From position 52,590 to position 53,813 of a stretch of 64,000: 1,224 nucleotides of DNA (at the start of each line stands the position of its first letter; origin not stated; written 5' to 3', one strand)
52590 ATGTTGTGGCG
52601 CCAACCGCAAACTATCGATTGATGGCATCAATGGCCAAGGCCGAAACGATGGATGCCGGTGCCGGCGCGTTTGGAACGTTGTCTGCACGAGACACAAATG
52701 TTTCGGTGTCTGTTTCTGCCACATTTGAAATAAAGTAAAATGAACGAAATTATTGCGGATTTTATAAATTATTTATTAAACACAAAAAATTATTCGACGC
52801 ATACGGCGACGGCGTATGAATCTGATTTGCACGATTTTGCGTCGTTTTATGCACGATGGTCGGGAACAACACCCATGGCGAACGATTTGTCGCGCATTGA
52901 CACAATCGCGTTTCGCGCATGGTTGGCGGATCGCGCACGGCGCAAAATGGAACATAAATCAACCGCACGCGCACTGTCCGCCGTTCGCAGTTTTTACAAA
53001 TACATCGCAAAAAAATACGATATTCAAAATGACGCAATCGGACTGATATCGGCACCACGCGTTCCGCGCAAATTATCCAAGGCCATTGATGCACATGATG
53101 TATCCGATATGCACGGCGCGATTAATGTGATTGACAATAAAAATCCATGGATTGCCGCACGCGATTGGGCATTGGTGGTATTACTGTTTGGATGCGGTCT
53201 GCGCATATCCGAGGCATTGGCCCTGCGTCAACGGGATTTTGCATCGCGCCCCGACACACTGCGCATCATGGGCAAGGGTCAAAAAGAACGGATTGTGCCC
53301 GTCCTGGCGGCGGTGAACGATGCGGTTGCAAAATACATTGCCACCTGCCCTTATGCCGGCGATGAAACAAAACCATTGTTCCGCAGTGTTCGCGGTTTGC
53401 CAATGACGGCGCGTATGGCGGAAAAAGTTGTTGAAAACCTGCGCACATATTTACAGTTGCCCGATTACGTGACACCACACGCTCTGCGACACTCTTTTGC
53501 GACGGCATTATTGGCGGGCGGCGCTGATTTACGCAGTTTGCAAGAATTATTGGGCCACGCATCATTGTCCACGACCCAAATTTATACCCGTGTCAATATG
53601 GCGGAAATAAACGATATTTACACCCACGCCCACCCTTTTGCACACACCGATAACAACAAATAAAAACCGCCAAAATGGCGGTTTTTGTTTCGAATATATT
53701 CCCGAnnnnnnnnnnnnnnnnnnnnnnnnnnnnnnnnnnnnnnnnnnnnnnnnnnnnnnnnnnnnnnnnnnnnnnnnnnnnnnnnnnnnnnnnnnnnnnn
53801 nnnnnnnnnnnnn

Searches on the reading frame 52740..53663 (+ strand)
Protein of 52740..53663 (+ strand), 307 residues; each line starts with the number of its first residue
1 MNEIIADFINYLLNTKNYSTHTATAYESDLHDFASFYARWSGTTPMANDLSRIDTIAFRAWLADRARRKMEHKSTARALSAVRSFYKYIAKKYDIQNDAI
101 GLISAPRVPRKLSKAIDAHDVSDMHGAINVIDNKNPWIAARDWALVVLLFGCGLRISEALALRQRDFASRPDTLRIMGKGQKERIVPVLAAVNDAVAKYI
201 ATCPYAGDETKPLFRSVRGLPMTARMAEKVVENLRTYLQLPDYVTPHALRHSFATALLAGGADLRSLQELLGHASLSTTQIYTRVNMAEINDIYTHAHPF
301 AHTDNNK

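Call 86: search_protein_families(library=ncbifam, proteins=[window:52740-53663:+], max_evalue=0.00001)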
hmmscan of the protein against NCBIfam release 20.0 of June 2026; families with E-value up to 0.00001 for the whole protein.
window:52740-53663:+ (307 aa): 11 families
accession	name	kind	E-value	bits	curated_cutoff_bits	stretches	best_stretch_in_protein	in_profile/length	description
TIGR02224.1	recomb_XerC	equivalog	8.7e-87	291.2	335.15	1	7-301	2-293/295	tyrosine recombinase XerC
NF001399.0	PRK00283.1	subfamily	9.3e-70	235.2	279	1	2-301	6-299/300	tyrosine recombinase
TIGR02225.1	recomb_XerD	equivalog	2e-69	234.1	329.6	1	7-300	2-289/290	site-specific tyrosine recombinase XerD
NF040815.2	recomb_XerA_Arch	equivalog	8.3e-53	179.6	220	1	7-294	2-263/263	site-specific tyrosine recombinase/integron integrase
NF002331.0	PRK01287.1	subfamily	6.6e-36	124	371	1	7-304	32-331/365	site-specific tyrosine recombinase XerC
TIGR02249.1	integrase_gron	subfamily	5.2e-33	114.7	265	2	225-288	240-303/315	integron integrase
NF003462.0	PRK05084.1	equivalog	2.3e-27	95.7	267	1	140-292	195-351/360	tyrosine recombinase XerS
NF011946.0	PRK15417.1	equivalog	3.2e-22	79.1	435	2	243-286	273-316/337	integron integrase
NF007371.0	PRK09871.1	subfamily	6e-13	48.8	222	1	138-297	24-186/198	tyrosine-type DNA invertase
NF007370.0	PRK09870.1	subfamily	8.4e-13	48.4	221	1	138-297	30-191/200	tyrosine-type DNA invertase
NF040693.1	recomb_GmtY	equivalog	3.8e-10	39.6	340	0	245-292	392-439/441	gamma-mobile-trio recombinase GmtY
